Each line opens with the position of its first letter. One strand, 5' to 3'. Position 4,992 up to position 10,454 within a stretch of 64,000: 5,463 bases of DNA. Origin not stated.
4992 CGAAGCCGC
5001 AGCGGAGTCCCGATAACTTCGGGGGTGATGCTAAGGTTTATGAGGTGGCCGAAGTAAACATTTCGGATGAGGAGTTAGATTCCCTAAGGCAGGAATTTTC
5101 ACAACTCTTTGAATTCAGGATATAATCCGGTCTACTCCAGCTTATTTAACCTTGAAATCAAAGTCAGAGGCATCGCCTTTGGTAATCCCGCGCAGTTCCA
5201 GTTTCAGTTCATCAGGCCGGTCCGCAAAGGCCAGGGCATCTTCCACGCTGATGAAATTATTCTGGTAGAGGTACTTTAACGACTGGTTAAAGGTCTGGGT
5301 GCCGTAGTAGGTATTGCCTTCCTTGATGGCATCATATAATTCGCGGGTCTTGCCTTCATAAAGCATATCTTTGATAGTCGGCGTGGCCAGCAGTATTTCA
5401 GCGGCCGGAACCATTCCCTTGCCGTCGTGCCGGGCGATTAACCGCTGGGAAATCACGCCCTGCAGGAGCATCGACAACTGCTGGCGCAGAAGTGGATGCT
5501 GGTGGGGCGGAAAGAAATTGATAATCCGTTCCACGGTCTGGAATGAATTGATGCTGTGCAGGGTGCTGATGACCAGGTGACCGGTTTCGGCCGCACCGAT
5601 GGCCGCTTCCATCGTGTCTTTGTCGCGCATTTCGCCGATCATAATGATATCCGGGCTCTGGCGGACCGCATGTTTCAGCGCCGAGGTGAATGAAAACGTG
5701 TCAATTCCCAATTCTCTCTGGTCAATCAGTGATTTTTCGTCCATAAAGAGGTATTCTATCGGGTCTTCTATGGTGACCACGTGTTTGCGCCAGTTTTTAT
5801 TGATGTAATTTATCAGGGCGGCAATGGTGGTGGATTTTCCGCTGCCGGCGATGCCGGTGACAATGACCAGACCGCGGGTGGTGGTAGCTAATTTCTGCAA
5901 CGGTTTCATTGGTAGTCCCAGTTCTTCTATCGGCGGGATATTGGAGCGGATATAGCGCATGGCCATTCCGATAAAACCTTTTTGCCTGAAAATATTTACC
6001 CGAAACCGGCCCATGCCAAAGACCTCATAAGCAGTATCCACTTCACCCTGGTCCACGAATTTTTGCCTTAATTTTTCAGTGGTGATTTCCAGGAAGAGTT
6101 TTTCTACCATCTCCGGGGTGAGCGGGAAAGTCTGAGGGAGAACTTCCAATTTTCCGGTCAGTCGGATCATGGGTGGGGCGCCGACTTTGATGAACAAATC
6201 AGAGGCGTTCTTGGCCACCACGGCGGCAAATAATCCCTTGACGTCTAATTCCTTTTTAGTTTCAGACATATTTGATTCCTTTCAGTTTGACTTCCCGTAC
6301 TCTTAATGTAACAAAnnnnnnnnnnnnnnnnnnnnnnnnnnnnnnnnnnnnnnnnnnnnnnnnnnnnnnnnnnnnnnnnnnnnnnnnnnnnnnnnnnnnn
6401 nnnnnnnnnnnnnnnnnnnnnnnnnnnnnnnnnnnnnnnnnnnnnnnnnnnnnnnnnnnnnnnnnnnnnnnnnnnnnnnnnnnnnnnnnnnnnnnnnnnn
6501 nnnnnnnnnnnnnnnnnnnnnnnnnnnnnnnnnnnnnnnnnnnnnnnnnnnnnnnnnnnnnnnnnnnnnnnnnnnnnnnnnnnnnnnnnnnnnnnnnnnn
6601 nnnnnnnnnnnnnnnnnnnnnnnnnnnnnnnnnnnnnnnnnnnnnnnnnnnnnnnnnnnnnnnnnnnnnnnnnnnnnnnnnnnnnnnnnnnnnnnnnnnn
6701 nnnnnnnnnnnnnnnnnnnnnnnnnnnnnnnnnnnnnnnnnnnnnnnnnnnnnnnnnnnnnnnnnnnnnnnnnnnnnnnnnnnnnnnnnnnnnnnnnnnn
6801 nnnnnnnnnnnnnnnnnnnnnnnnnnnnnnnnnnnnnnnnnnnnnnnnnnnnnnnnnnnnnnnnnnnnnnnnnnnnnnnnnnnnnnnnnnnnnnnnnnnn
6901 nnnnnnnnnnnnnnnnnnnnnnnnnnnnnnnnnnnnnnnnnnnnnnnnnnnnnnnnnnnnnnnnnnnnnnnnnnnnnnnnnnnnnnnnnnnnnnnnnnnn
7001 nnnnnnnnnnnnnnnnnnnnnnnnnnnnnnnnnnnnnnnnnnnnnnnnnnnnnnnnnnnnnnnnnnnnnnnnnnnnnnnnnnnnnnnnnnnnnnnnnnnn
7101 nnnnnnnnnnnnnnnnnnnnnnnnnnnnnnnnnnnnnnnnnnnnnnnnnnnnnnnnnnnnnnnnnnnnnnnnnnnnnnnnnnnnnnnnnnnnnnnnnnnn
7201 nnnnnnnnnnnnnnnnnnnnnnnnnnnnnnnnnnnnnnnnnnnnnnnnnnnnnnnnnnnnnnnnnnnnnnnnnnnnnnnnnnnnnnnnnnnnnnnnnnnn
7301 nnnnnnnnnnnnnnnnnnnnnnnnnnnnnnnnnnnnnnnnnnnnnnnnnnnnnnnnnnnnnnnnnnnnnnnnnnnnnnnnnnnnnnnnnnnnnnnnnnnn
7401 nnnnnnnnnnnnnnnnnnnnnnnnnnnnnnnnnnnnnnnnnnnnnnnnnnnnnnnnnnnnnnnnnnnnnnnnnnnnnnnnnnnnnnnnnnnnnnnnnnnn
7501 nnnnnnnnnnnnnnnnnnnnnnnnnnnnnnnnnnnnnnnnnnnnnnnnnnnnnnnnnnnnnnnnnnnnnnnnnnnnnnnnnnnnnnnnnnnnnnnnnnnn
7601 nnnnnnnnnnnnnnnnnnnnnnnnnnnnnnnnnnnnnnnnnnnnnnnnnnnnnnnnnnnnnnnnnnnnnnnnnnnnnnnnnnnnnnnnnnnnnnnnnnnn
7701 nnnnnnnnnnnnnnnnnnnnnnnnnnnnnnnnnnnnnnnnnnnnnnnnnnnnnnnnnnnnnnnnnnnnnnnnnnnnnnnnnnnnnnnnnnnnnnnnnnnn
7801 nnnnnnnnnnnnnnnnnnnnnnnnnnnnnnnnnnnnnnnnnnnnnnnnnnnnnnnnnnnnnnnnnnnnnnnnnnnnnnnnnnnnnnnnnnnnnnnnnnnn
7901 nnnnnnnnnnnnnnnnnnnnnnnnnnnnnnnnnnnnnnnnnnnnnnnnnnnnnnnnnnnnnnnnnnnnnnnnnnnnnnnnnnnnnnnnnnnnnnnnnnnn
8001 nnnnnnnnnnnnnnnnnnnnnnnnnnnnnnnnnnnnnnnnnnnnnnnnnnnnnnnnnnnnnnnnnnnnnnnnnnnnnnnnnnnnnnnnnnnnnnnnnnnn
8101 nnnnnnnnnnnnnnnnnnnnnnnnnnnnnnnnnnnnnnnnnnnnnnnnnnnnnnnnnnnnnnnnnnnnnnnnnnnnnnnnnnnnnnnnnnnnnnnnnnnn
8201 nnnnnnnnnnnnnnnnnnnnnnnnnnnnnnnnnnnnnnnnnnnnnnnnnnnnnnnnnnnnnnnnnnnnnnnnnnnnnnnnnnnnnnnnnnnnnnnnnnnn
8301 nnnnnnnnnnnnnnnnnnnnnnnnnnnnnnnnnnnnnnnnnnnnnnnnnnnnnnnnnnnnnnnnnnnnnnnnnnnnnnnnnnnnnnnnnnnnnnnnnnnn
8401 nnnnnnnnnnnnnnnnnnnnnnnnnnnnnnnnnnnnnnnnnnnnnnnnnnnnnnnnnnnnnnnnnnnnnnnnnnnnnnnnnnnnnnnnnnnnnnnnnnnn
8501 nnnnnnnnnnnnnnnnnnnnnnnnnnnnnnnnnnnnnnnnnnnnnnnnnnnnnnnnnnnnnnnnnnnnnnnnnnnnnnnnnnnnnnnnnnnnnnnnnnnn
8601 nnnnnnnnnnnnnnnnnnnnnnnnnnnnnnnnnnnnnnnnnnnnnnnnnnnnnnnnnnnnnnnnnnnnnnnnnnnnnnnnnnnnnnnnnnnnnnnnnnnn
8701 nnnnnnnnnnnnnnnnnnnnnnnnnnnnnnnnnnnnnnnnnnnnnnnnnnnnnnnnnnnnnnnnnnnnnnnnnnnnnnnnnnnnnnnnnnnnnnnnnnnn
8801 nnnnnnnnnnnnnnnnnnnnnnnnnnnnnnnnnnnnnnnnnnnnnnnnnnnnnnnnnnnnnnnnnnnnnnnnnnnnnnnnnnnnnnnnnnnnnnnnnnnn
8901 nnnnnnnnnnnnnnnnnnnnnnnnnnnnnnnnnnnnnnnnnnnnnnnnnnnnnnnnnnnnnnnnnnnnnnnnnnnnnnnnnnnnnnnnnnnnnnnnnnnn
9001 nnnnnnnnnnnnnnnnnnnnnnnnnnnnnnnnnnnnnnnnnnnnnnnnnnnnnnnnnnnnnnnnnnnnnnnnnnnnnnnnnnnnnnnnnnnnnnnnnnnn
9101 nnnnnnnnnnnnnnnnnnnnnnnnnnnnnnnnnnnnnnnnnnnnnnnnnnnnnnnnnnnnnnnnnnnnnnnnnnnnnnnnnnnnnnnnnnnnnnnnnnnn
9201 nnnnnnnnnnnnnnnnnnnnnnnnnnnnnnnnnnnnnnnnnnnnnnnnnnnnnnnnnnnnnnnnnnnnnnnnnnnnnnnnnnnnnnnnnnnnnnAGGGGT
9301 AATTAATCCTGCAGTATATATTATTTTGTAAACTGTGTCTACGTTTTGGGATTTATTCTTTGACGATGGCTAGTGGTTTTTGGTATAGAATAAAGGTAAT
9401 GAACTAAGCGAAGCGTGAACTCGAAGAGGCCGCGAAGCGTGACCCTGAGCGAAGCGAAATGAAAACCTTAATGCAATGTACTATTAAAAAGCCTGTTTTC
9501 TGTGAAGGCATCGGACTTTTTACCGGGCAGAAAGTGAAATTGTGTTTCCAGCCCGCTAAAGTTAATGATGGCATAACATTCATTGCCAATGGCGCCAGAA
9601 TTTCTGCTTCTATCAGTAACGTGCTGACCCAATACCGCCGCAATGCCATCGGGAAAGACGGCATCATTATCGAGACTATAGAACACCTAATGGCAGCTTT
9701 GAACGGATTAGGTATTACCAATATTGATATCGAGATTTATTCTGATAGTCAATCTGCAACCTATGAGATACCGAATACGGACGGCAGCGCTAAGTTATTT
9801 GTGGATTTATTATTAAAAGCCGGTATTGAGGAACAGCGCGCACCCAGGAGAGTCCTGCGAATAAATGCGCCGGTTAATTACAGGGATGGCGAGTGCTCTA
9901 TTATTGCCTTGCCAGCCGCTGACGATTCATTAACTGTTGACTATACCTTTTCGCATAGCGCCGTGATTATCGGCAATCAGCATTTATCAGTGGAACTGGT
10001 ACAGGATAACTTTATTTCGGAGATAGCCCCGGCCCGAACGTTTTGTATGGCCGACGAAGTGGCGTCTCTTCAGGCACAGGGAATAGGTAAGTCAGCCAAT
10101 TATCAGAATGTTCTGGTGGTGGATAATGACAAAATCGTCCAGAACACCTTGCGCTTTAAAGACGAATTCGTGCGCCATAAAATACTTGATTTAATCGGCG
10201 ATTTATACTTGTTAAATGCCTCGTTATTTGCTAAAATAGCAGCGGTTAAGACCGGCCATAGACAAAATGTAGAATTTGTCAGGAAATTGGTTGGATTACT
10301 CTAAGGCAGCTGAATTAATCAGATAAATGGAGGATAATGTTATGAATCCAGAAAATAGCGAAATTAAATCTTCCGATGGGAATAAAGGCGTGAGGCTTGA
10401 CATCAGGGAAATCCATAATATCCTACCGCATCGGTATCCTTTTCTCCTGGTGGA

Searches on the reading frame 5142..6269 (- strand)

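Call 90: search_protein_families(library=pfam, proteins=[window:5142-6269:-], max_evalue=0.00001)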
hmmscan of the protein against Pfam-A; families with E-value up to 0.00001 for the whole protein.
window:5142-6269:- (375 aa): 1 family
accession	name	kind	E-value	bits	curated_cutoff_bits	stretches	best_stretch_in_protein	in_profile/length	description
PF00437.27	T2SSE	-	4.2e-40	138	24.9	1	121-280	131-280/370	Type II/IV secretion system protein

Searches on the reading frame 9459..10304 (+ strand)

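Call 90: search_protein_families(library=pfam, proteins=[window:9459-10304:+], max_evalue=0.00001)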
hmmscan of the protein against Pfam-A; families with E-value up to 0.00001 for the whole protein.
window:9459-10304:+ (281 aa): 1 family
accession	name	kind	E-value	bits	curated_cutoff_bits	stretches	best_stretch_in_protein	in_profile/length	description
PF03331.19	LpxC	-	2.7e-83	280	27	1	6-278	1-267/268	UDP-3-O-acyl N-acetylglycosamine deacetylase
